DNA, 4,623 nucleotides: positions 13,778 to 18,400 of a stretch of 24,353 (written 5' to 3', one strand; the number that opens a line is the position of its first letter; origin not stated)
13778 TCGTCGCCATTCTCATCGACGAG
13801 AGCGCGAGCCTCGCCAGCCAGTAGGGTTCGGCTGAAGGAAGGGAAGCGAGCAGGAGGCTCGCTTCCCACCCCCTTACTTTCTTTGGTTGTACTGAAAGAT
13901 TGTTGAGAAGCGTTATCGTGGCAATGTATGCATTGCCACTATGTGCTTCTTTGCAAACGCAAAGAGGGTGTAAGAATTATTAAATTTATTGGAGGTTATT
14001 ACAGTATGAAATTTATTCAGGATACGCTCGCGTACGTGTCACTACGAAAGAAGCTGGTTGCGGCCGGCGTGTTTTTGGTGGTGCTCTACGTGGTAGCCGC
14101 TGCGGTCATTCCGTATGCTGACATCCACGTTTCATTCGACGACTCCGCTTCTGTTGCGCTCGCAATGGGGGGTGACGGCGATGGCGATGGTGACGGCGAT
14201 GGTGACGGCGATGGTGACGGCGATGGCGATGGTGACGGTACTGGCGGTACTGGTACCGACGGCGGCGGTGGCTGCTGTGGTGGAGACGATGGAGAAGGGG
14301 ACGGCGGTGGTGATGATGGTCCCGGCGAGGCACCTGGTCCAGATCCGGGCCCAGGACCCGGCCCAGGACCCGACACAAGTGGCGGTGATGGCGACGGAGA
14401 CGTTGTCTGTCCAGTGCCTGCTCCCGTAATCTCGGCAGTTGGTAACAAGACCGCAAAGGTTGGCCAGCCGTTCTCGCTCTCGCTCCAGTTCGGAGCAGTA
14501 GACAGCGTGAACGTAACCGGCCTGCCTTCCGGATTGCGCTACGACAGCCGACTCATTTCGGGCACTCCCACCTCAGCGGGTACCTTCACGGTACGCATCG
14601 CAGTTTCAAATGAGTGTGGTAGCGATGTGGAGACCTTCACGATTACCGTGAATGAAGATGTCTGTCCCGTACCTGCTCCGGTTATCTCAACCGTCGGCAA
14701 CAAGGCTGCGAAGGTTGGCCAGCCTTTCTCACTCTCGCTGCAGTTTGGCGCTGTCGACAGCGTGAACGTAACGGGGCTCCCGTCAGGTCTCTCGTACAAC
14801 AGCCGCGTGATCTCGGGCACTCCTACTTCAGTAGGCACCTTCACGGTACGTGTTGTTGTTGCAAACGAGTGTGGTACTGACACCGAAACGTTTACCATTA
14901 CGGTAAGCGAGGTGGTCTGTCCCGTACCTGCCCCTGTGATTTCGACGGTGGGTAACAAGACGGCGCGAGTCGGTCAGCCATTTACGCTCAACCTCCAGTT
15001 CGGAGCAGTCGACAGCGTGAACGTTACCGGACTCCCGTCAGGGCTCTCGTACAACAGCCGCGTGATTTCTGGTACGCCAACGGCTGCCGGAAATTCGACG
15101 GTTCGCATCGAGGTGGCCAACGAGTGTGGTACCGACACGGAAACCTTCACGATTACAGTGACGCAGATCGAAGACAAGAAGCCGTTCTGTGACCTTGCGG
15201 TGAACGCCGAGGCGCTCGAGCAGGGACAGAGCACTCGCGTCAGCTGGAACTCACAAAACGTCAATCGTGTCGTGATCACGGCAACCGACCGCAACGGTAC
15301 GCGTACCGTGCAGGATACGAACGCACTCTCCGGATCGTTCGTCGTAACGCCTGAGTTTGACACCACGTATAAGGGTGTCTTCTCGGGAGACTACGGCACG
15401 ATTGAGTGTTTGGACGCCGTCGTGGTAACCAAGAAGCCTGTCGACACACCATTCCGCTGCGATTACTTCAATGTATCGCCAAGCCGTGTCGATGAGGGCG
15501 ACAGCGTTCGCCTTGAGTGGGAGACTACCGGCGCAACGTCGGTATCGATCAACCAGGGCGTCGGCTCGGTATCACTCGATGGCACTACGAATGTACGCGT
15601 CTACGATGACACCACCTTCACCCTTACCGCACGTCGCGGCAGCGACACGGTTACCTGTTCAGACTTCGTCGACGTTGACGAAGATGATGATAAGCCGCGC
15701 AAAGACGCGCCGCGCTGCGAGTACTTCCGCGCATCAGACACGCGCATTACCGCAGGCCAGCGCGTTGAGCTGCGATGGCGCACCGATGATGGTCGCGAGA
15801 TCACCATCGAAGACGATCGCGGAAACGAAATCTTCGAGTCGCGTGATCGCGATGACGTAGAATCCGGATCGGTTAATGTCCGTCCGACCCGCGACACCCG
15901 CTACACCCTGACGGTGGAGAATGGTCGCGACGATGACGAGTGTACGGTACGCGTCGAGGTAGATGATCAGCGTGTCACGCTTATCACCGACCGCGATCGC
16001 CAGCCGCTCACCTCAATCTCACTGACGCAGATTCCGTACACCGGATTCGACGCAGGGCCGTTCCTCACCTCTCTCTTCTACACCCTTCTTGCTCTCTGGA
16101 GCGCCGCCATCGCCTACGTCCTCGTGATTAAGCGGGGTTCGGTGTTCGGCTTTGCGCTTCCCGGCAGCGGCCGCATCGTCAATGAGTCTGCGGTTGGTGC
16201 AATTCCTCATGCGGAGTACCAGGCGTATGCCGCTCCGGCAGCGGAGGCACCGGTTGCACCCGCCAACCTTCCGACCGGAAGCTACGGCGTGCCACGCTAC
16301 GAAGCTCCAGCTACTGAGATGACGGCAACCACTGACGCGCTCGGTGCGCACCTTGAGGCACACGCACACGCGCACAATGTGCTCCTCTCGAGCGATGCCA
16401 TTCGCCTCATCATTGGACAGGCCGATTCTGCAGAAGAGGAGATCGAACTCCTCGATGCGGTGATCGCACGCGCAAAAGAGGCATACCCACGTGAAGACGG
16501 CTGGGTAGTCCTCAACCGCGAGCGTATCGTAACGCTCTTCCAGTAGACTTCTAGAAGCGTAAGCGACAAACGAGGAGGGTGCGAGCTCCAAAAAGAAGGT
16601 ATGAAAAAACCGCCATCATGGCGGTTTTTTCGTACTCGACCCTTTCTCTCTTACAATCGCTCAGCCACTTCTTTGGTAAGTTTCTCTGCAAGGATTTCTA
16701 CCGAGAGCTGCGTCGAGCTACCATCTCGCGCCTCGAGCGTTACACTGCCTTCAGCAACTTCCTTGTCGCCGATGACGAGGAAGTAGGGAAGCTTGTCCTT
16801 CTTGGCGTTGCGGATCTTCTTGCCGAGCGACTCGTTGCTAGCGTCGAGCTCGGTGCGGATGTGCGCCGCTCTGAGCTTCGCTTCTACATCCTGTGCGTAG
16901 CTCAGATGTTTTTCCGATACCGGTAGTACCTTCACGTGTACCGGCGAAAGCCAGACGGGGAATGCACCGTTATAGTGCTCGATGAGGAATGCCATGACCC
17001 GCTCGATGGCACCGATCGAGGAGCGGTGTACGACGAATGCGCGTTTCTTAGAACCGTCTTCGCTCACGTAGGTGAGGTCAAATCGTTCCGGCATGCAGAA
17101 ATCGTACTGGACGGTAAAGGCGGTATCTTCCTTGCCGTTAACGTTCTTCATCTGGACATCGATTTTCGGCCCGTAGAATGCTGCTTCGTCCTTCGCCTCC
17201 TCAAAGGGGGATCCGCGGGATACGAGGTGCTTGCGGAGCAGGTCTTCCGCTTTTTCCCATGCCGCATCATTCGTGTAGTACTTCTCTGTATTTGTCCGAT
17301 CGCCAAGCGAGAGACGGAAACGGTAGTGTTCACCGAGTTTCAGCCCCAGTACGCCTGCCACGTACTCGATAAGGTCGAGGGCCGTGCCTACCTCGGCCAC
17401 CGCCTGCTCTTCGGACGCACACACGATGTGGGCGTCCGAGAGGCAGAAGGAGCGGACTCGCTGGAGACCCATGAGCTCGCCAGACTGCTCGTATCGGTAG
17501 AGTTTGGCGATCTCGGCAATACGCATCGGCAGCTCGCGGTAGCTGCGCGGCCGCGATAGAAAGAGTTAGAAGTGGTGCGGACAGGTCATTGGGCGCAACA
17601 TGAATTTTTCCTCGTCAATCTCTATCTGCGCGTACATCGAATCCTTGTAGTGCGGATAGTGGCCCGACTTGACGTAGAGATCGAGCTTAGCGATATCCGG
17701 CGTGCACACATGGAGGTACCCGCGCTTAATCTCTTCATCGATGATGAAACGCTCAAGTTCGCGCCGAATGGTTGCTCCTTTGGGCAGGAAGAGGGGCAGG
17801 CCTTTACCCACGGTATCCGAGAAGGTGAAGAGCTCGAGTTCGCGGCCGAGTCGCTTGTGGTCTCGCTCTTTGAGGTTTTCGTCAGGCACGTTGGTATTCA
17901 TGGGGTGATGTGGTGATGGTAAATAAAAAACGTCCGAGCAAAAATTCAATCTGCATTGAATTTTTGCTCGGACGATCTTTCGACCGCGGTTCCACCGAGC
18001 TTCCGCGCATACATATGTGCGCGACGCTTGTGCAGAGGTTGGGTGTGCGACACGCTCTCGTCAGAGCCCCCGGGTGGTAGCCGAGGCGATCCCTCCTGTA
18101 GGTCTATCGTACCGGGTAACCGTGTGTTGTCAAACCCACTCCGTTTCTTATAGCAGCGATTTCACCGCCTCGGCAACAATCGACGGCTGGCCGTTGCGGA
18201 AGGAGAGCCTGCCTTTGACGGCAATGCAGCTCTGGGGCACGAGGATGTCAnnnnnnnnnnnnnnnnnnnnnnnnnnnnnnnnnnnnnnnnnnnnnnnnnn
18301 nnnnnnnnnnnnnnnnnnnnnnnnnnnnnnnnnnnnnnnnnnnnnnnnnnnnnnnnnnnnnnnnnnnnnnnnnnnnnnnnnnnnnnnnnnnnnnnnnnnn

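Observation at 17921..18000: Complete T-box antiterminator/terminator switch controlling thrS in a probable CPR genome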

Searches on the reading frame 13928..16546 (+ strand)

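Call 64: search_protein_families(library=pfam, proteins=[window:13928-16546:+], max_evalue=0.00001)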
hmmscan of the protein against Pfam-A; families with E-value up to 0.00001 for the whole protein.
window:13928-16546:+ (872 aa): 1 family
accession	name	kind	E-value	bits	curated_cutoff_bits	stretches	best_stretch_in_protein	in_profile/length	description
PF00801.26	PKD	-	3.7e-06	27.3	23.5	0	260-326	10-80/80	PKD domain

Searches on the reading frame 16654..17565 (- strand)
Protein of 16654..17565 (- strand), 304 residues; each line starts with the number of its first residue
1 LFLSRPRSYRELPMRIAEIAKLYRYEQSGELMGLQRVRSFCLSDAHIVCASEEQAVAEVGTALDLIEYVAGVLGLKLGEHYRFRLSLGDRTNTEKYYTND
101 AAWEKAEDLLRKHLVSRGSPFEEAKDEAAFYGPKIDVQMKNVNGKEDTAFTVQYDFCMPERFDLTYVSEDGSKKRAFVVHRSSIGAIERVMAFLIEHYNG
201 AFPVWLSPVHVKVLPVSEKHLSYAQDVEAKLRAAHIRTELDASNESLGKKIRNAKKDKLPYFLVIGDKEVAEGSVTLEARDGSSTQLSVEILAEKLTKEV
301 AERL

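Call 64: search_protein_families(library=pfam, proteins=[window:16654-17565:-], max_evalue=0.00001)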
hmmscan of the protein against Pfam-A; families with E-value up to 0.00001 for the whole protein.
window:16654-17565:- (304 aa): 2 families
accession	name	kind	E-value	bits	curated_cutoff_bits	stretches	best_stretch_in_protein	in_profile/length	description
PF00587.30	tRNA-synt_2b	-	1.5e-24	87.5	29.3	1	7-198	31-179/179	tRNA synthetase class II core domain (G, H, P, S and T)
PF03129.25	HGTP_anticodon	-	8.3e-22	77.6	21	1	211-298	2-93/94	Anticodon binding domain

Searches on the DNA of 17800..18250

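Call 5: search_rna_families(source=window, start=17800, end=18250, threshold=evalue, max_evalue=10, show_alignments=5)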
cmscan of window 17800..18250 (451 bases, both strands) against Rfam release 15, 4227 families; matches with E-value up to 10: 7.
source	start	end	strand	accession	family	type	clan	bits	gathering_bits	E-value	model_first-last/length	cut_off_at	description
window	17968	18029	-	RF00230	T-box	Cis-reg; leader;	-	27.5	93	0.00026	159-216/219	no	T-box leader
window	17924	17982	-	RF04056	mir-982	Gene; miRNA;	-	26.9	70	0.0094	1-89/89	no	mir-982 microRNA precursor family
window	17929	17976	-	RF00962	mir-586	Gene; miRNA;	-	19.5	89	0.18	1-87/87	no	mir-586 microRNA precursor family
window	17910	17995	+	RF04262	MIR1319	Gene; miRNA;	-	19.3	116.6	0.64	1-119/119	no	MIR1319 microRNA precursor family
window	17924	17981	-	RF03345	MIR3444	Gene; miRNA;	-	18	80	0.61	1-104/104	no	MIR3444 microRNA precursor family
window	17915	17994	-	RF00676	mir-127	Gene; miRNA;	-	17.8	60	0.22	1-97/97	no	mir-127 microRNA precursor family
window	17923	17980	+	RF00962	mir-586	Gene; miRNA;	-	17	89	1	1-87/87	no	mir-586 microRNA precursor family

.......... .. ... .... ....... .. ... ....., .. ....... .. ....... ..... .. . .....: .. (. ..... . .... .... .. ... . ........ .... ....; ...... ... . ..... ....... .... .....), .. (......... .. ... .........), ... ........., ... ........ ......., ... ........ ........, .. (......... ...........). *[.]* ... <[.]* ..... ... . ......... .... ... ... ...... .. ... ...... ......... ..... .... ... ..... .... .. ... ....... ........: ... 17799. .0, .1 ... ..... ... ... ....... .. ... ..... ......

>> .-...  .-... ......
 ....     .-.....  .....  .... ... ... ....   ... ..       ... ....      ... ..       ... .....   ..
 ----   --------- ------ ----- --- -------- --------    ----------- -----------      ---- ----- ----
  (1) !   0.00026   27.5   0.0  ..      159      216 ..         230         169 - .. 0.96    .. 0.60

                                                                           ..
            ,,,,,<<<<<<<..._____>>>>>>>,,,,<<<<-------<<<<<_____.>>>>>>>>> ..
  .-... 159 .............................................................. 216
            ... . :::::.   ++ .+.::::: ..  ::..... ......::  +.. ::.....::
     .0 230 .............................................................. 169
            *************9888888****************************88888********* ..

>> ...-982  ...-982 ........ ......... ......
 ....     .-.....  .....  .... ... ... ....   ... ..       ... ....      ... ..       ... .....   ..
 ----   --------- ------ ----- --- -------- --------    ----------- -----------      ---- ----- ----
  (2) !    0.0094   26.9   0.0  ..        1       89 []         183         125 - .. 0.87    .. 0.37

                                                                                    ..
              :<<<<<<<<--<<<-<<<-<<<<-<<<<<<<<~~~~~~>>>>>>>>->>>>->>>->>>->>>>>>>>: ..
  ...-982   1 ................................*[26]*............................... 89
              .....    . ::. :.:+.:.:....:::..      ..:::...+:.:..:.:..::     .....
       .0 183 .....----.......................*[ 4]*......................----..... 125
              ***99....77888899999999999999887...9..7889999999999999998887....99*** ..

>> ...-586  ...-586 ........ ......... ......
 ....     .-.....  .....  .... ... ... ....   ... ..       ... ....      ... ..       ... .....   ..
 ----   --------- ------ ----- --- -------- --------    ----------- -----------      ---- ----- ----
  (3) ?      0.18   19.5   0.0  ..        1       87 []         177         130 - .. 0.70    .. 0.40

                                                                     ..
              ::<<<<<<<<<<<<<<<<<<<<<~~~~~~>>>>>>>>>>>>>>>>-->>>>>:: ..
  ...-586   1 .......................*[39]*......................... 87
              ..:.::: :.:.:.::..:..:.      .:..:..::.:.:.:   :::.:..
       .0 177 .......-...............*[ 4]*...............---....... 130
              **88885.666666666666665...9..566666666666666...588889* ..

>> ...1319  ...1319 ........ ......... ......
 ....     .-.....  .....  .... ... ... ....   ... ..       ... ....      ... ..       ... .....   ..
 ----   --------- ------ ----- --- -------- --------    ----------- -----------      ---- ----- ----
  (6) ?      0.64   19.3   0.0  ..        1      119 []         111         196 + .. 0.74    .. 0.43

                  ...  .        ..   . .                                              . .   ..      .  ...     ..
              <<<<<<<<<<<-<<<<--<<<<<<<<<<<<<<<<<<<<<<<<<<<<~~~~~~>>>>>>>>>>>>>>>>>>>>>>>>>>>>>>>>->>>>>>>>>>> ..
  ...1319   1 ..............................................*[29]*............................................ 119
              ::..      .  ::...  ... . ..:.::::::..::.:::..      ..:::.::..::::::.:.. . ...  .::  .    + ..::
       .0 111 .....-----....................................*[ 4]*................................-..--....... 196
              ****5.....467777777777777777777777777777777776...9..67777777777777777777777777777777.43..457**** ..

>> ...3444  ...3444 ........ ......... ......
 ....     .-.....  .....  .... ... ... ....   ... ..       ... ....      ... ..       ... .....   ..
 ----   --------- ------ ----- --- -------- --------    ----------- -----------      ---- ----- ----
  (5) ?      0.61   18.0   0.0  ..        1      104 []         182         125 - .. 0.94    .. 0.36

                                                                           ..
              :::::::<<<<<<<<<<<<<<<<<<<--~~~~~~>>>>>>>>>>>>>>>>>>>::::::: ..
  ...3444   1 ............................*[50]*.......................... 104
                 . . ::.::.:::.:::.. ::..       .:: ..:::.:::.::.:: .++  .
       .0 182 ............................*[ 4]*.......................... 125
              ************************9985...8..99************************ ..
